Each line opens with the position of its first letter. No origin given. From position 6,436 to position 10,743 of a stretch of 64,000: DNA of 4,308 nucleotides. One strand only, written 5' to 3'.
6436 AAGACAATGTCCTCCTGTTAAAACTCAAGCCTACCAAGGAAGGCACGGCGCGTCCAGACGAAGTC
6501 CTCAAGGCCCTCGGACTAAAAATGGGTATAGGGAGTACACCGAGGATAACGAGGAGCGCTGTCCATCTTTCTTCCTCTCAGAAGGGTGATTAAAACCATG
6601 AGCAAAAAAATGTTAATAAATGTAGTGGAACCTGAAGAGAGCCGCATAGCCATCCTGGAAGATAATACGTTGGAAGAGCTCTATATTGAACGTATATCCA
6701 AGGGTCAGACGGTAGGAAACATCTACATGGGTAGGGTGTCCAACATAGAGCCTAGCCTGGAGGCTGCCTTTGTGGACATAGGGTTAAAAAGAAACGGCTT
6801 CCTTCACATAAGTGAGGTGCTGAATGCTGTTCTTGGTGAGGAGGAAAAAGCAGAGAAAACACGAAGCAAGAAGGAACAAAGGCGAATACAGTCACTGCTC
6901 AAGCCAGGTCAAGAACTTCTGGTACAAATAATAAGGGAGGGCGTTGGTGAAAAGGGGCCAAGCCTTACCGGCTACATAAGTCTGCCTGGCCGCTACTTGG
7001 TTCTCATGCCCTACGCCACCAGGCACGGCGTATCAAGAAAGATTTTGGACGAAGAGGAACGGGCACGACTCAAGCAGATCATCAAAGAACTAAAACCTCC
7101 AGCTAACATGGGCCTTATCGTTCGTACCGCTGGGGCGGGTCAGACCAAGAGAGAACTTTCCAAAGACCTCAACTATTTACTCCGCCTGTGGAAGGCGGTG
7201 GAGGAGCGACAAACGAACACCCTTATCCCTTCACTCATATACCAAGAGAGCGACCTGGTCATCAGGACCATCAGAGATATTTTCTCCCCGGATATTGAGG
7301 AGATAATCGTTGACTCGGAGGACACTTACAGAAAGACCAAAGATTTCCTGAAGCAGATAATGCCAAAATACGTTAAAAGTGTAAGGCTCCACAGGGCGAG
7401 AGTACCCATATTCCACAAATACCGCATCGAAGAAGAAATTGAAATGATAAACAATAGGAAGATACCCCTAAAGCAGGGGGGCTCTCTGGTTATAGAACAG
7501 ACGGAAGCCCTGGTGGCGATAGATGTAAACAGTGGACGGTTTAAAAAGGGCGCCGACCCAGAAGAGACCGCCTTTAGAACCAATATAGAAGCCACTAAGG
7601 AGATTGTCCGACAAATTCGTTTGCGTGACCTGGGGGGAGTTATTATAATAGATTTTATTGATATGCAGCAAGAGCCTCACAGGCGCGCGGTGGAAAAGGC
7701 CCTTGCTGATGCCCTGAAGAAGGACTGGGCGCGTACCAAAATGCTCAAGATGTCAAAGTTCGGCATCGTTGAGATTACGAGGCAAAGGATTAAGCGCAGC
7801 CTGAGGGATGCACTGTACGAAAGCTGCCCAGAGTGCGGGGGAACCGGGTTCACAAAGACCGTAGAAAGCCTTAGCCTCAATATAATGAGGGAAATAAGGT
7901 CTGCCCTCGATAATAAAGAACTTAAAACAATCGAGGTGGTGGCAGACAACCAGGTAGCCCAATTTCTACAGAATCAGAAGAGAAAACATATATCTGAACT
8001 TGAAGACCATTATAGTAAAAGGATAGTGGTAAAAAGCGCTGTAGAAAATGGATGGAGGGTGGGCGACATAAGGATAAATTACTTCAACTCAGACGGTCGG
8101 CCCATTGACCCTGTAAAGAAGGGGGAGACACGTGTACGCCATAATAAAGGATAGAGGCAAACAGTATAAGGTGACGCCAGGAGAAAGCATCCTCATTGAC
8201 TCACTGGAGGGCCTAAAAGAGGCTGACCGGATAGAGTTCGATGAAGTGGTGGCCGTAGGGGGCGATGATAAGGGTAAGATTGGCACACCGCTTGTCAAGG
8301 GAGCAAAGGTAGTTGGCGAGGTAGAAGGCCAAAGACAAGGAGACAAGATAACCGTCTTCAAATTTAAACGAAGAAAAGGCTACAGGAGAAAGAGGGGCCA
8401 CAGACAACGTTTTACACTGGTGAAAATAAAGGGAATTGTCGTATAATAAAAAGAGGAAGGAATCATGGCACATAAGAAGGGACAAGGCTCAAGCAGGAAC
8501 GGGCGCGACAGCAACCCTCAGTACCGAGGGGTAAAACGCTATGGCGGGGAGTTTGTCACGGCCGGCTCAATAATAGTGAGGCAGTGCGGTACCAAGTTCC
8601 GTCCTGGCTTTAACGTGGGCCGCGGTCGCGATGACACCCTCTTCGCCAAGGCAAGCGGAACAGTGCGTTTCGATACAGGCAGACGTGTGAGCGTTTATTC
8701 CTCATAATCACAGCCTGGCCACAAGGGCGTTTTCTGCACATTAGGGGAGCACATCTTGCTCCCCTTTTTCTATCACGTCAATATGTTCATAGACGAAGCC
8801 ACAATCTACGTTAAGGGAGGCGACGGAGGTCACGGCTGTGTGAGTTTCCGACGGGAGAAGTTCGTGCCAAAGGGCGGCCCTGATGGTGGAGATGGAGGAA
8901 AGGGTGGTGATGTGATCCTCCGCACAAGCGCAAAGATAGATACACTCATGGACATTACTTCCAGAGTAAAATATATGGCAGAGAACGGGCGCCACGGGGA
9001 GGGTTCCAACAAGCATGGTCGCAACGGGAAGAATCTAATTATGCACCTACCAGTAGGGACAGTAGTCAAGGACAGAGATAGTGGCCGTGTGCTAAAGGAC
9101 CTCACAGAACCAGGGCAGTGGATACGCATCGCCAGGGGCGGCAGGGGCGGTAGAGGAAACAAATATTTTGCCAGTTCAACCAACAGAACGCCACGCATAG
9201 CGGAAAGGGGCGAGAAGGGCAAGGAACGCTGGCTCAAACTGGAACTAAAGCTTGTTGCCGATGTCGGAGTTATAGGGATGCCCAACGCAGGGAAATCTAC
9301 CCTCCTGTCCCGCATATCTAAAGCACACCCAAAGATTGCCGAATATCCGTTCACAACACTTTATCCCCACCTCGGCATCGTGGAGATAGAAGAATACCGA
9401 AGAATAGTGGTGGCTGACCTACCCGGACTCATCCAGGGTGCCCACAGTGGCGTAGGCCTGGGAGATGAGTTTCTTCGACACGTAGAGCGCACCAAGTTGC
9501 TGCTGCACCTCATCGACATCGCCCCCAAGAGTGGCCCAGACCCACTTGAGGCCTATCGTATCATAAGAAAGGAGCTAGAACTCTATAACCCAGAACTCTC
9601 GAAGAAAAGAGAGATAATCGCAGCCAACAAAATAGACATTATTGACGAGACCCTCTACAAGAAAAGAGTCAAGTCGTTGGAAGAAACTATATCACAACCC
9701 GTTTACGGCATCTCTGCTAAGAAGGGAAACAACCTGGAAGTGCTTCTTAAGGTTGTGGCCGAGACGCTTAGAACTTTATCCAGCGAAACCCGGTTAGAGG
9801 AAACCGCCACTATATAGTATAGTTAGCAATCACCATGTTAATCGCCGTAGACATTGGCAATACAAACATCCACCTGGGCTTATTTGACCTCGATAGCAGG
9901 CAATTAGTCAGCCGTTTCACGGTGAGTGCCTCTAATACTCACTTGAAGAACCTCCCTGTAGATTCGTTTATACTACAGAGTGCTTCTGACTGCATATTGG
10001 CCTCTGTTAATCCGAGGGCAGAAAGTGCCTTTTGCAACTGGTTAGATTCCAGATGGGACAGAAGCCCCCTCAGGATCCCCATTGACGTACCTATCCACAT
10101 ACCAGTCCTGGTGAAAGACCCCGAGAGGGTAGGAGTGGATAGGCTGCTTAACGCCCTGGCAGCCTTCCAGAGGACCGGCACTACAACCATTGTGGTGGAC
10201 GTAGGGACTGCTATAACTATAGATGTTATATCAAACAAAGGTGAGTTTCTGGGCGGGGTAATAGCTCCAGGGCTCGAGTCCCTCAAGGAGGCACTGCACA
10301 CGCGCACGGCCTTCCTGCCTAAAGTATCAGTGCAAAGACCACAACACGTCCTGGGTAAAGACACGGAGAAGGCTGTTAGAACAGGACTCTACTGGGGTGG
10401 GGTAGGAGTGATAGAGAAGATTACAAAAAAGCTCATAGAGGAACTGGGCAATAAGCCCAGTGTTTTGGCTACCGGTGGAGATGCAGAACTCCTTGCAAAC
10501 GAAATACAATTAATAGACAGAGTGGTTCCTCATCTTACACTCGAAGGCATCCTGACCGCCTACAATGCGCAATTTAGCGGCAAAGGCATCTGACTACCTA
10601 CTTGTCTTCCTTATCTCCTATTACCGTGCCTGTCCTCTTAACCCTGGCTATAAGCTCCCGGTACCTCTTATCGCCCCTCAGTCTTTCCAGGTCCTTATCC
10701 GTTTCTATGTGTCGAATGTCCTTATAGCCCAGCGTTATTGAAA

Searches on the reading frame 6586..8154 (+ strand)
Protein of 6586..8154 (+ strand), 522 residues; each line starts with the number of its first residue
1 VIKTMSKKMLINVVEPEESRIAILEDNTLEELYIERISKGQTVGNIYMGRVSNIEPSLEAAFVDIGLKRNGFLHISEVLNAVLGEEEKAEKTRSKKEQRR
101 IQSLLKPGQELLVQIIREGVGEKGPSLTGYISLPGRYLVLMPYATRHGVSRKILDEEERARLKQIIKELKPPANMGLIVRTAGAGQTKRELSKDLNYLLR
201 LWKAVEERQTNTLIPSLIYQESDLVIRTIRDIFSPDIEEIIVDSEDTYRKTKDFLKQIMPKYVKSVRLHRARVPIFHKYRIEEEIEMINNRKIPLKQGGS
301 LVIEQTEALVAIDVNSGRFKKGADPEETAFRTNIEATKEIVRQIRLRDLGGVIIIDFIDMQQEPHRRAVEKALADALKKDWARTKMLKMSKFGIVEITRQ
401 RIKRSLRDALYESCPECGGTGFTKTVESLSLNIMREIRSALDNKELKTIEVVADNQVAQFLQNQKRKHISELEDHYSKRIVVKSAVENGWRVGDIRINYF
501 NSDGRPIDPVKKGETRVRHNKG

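Call 39: search_protein_families(library=pfam, proteins=[window:6586-8154:+], max_evalue=0.00001)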
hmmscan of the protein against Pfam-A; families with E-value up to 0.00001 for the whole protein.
window:6586-8154:+ (522 aa): 3 families
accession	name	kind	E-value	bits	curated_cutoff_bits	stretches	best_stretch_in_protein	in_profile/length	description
PF10150.14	RNase_E_G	-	1.4e-105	353.1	25.5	1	132-401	1-269/270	Ribonuclease E/G family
PF20833.2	RNase_E_G_Thio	-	7.6e-19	68.1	26.8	1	414-484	2-72/86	RNase E/G, Thioredoxin-like domain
PF00575.29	S1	-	3.3e-07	31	22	1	42-127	3-71/74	S1 RNA binding domain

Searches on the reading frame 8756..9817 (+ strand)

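Call 39: search_protein_families(library=pfam, proteins=[window:8756-9817:+], max_evalue=0.00001)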
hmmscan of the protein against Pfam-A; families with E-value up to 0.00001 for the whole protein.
window:8756-9817:+ (353 aa): 4 families
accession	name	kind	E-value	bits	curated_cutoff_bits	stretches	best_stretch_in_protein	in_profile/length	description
PF01018.28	GTP1_OBG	-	5.1e-62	208.5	27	1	12-166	1-155/155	GTP1/OBG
PF01926.29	MMR_HSR1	-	7.7e-24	84.4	21.9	1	169-292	1-113/113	50S ribosome-binding GTPase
PF02421.24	FeoB_N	-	2.4e-12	47.1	27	1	170-225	3-57/156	Ferrous iron transport protein B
PF00009.33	GTP_EFTU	-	9.2e-06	25.8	26.5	0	286-338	124-186/188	Elongation factor Tu GTP binding domain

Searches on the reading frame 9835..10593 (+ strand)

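Call 39: search_protein_families(library=pfam, proteins=[window:9835-10593:+], max_evalue=0.00001)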
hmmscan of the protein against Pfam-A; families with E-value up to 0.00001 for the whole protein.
window:9835-10593:+ (252 aa): 1 family
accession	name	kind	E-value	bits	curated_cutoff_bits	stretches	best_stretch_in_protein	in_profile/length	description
PF03309.20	Pan_kinase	-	1.9e-49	168.8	24.7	1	2-198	1-204/205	Type III pantothenate kinase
